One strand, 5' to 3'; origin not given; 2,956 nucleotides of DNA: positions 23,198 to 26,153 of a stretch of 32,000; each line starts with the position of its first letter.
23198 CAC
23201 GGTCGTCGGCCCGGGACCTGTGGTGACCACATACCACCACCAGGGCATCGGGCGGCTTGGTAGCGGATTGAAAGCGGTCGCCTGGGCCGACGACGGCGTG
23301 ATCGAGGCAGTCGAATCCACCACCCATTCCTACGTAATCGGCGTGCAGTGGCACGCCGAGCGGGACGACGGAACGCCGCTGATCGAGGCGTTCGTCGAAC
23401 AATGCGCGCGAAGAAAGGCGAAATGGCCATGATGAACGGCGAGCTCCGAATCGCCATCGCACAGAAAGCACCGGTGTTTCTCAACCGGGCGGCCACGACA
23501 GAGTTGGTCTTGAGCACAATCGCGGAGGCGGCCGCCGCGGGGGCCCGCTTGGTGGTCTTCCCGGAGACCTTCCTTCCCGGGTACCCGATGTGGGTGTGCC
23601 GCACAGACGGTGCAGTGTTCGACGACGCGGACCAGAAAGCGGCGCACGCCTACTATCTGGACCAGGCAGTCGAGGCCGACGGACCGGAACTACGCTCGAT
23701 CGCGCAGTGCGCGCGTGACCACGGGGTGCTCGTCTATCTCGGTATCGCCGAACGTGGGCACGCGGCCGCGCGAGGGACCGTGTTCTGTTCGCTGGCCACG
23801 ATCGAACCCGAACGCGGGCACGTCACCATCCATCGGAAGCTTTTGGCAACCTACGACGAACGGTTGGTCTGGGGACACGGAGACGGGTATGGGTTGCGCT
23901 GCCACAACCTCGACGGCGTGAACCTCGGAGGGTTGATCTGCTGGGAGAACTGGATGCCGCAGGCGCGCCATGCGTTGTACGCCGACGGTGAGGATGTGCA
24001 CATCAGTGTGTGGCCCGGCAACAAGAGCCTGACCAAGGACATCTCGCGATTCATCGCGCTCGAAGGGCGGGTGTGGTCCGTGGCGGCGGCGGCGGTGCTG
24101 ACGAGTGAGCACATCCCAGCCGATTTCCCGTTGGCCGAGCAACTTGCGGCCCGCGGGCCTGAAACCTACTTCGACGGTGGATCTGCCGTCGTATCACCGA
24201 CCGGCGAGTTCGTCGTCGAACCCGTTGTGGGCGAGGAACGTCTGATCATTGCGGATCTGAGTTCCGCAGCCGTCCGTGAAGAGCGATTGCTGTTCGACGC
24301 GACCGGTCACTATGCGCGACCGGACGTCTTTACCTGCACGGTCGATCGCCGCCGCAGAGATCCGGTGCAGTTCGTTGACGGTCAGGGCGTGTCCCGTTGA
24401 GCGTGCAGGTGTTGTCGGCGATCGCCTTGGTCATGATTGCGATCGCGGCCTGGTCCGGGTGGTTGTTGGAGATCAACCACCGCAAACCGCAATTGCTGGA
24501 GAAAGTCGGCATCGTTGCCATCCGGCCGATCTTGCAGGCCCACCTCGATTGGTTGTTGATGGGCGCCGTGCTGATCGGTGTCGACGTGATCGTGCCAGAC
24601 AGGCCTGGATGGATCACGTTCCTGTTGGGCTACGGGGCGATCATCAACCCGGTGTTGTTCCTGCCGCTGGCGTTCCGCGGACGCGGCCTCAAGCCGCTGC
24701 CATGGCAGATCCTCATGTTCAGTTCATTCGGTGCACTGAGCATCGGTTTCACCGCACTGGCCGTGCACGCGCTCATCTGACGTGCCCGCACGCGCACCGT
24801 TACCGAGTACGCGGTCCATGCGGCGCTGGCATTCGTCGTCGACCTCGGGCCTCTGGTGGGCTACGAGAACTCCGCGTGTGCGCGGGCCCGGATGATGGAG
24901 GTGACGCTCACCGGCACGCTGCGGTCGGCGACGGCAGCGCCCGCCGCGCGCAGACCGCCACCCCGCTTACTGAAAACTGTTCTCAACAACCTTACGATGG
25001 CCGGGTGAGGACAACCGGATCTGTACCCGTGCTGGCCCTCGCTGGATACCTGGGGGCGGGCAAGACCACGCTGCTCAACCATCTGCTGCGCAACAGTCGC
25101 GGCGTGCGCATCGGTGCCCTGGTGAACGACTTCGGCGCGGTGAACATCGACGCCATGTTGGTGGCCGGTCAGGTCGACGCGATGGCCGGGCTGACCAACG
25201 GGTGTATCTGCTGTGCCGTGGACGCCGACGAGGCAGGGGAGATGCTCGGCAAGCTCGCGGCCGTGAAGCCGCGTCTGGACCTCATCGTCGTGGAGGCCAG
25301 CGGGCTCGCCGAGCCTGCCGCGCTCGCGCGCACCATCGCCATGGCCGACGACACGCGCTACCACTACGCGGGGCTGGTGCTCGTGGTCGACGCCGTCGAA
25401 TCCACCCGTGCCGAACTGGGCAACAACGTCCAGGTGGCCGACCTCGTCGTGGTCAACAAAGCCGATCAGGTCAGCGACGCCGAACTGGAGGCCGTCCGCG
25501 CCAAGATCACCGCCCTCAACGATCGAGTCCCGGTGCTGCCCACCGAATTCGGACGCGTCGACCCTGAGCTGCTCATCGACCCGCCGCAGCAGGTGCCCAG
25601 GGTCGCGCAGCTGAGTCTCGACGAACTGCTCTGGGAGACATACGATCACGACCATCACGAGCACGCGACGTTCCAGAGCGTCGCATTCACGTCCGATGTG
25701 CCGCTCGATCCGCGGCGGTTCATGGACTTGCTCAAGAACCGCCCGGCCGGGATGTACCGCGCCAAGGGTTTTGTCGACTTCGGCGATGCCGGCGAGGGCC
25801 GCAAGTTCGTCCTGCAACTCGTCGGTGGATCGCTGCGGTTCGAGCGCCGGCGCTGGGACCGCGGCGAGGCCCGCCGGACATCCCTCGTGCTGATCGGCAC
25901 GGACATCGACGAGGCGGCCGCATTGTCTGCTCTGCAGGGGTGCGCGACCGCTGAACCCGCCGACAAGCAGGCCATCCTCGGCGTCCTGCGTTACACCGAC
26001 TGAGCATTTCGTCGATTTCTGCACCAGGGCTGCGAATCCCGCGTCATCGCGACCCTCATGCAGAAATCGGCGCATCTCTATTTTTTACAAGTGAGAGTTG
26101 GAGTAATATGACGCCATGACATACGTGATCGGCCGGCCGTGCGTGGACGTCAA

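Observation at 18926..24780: Puu-like gamma-glutamylation gene set in which a nitrilase replaces the oxidase/aldehyde dehydrogenase steps: candidate aminonitrile pathway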

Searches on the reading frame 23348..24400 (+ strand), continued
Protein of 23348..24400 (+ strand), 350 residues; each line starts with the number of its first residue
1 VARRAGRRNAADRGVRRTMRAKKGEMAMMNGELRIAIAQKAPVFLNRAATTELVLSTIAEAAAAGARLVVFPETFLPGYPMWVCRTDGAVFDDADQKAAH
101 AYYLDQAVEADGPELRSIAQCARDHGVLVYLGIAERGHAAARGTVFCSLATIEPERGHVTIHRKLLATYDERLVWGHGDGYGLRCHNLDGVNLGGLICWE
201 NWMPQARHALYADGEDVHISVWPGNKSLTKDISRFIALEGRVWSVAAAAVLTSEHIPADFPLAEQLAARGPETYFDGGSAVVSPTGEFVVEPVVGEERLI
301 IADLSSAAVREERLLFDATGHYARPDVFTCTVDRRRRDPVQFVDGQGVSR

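Call 66: search_solved_structures(query=L066:8488-9930:+, max_evalue=1e-100, show_alignments=1)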
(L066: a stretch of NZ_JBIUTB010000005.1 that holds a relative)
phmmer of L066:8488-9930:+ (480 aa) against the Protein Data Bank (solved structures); distinct sequences matched with E-value up to 1e-100: 1.
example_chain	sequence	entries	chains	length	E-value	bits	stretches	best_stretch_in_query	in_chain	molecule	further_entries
8wwu_A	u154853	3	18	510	5.7e-141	473.7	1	6-478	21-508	Glutamine synthetase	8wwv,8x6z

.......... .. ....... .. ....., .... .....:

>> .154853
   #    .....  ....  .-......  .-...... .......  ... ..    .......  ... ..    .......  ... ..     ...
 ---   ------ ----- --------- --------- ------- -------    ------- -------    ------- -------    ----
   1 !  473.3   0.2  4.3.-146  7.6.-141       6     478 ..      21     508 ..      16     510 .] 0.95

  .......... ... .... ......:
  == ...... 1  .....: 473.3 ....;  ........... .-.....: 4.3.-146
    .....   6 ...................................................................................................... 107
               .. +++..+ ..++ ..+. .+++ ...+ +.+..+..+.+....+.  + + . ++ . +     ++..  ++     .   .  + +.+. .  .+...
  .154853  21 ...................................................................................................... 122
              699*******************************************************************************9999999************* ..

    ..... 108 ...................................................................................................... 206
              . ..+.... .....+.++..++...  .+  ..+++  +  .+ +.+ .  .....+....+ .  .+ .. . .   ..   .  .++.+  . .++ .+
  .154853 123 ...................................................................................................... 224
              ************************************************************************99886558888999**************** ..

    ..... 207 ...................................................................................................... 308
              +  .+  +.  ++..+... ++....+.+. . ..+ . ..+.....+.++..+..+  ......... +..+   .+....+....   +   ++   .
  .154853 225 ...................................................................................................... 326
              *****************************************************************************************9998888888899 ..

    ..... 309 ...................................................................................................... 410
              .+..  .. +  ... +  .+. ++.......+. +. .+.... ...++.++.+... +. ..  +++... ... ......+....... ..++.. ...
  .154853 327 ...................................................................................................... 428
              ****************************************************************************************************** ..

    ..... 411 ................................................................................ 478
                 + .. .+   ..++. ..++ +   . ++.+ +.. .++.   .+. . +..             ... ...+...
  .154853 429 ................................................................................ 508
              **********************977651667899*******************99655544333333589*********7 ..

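Call 75: search_solved_structures(query=window:23423-24400:+, max_evalue=1e-40, show_alignments=2)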
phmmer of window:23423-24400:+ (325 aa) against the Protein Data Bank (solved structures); distinct sequences matched with E-value up to 1e-40: 2.
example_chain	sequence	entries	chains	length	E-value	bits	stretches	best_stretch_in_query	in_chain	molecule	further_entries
3wuy_A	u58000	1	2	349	2.1e-46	161.8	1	7-309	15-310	Nitrilase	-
8uxu_A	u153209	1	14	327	1.2e-41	146.1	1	7-316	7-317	Nitrilase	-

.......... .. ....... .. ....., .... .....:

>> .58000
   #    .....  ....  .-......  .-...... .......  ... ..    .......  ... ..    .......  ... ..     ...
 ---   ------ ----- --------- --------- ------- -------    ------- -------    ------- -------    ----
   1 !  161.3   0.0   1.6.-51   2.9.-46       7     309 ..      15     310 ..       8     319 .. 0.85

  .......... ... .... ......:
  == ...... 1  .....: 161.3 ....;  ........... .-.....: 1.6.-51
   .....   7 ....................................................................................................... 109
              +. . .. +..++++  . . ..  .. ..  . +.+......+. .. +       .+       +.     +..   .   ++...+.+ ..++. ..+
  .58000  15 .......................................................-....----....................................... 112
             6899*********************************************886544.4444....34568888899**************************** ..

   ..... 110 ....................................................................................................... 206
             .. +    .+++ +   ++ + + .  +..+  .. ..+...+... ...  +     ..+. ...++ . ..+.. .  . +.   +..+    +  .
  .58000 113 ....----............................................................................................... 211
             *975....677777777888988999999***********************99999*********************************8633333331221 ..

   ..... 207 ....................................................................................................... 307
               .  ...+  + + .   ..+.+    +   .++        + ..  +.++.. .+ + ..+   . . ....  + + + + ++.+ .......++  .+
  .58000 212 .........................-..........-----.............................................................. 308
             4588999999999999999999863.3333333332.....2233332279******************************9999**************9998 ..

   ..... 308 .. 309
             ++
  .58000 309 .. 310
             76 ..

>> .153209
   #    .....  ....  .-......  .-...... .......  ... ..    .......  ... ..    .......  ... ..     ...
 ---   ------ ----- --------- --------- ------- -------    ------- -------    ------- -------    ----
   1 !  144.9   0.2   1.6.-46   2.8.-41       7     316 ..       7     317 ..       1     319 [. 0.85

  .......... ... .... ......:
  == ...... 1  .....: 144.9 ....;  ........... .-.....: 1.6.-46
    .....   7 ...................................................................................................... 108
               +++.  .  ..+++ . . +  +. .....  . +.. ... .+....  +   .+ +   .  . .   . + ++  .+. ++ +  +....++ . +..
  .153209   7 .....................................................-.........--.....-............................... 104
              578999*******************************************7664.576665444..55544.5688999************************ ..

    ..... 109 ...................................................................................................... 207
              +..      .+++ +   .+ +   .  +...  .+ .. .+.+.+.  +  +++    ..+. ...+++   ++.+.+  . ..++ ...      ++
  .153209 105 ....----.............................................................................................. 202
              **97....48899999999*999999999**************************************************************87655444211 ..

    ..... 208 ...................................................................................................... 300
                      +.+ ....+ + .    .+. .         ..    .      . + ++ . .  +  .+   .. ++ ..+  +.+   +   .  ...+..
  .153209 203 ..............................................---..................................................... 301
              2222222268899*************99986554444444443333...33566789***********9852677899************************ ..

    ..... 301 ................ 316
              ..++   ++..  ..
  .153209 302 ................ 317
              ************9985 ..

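Call 79: list_cluster_members(proteins=[P0299, P0325, P0248, P0259, P0289, P0002, P0001])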
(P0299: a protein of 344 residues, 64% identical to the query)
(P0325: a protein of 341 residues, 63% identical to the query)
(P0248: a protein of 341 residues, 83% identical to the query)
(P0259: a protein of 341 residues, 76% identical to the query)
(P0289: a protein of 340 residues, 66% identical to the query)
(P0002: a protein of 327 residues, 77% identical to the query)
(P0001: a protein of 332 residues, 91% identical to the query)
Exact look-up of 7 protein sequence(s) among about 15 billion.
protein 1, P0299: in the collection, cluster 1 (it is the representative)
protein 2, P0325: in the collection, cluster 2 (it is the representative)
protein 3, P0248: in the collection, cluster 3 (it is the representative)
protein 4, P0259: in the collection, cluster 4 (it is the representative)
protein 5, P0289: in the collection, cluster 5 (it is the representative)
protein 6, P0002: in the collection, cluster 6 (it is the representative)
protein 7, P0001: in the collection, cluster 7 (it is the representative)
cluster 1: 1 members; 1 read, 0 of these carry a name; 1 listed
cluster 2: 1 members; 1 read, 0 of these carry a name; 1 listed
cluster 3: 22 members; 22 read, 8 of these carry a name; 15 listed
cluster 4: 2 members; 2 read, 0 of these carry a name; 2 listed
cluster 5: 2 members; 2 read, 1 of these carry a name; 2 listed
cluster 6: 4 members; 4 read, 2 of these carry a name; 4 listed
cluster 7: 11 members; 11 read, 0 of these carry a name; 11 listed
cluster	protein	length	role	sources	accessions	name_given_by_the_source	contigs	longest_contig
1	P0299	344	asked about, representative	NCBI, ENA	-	-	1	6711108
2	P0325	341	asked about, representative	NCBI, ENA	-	-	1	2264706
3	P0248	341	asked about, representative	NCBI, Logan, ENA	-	-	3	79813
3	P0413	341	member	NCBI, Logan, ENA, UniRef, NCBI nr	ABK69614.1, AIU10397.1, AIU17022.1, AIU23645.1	carbon-nitrogen hydrolase family protein [Mycolicibacterium smegmatis] | Nitrilase 2 n=2 Tax=Mycolicibacterium smegmatis TaxID=1772 RepID=A0R378_MYCS2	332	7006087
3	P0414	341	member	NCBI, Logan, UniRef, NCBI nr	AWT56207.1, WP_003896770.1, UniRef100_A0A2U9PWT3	carbon-nitrogen hydrolase family protein [Mycolicibacterium smegmatis] | Nitrilase 2 n=1 Tax=Mycolicibacterium smegmatis (strain MKD8) TaxID=1214915 ...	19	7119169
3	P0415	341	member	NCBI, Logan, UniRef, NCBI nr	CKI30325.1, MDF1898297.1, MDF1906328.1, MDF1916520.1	carbon-nitrogen hydrolase family protein [Mycolicibacterium smegmatis] | carbon-nitrogen hydrolase family protein n=1 Tax=Mycolicibacterium smegmatis TaxID=1772 ...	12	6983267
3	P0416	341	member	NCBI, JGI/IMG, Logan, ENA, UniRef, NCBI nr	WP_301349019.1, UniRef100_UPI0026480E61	carbon-nitrogen hydrolase family protein [Mycolicibacterium smegmatis] | carbon-nitrogen hydrolase family protein n=1 Tax=Mycolicibacterium smegmatis TaxID=1772 ...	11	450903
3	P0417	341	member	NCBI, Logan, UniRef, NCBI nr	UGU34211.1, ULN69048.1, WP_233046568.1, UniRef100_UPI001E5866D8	carbon-nitrogen hydrolase family protein [Mycolicibacterium smegmatis] | carbon-nitrogen hydrolase family protein n=1 Tax=Mycolicibacterium smegmatis TaxID=1772 ...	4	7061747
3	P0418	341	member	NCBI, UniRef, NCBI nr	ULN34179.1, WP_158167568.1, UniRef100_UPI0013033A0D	carbon-nitrogen hydrolase family protein [Mycolicibacterium smegmatis] | carbon-nitrogen hydrolase family protein n=1 Tax=Mycolicibacterium smegmatis TaxID=1772 ...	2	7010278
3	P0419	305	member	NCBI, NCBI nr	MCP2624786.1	carbon-nitrogen hydrolase family protein [Mycolicibacterium smegmatis]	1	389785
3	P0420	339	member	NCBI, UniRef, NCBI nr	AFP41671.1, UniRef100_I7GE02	Nitrilase/cyanide hydratase and apolipoprotein N-acyltransferase [Mycolicibacterium ... | Nitrilase/cyanide hydratase and apolipoprotein N-acyltransferase n=1 ...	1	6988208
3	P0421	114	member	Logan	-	-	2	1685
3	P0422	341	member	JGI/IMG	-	-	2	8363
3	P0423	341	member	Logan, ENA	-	-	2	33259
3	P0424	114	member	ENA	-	-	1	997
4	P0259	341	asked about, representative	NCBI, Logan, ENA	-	-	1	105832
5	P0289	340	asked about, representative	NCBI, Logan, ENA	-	-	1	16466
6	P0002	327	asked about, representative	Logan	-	-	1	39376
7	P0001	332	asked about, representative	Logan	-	-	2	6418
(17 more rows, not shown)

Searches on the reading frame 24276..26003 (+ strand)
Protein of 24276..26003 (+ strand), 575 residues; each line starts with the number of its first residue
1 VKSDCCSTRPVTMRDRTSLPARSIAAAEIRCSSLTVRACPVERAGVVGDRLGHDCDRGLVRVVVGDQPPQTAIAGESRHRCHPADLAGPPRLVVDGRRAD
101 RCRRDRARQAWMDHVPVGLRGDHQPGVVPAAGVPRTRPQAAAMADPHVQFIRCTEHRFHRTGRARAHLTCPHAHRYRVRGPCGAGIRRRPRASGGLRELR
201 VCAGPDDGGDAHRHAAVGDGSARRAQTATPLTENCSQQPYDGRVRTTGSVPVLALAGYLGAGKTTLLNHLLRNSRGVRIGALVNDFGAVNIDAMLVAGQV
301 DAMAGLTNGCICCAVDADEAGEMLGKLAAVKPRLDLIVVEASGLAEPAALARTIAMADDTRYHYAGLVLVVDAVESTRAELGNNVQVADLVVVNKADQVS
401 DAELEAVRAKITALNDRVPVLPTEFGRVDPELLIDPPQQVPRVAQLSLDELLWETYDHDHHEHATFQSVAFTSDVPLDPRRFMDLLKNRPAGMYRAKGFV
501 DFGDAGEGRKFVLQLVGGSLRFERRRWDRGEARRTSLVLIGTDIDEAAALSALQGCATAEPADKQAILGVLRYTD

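Call 19: search_protein_families(library=pfam, proteins=[window:24276-26003:+])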
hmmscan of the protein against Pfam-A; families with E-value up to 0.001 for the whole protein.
window:24276-26003:+ (575 aa): 3 families
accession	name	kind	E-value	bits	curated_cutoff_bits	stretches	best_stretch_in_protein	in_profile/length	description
PF02492.25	cobW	-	1.3e-42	145.9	20.7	1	251-421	1-179/180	CobW/HypB/UreG, nucleotide-binding domain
PF07683.19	CobW_C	-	1.2e-21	76.8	22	1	466-556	1-93/94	Cobalamin synthesis protein cobW C-terminal domain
PF00009.33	GTP_EFTU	-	0.00014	22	26.5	0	366-413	95-149/188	Elongation factor Tu GTP binding domain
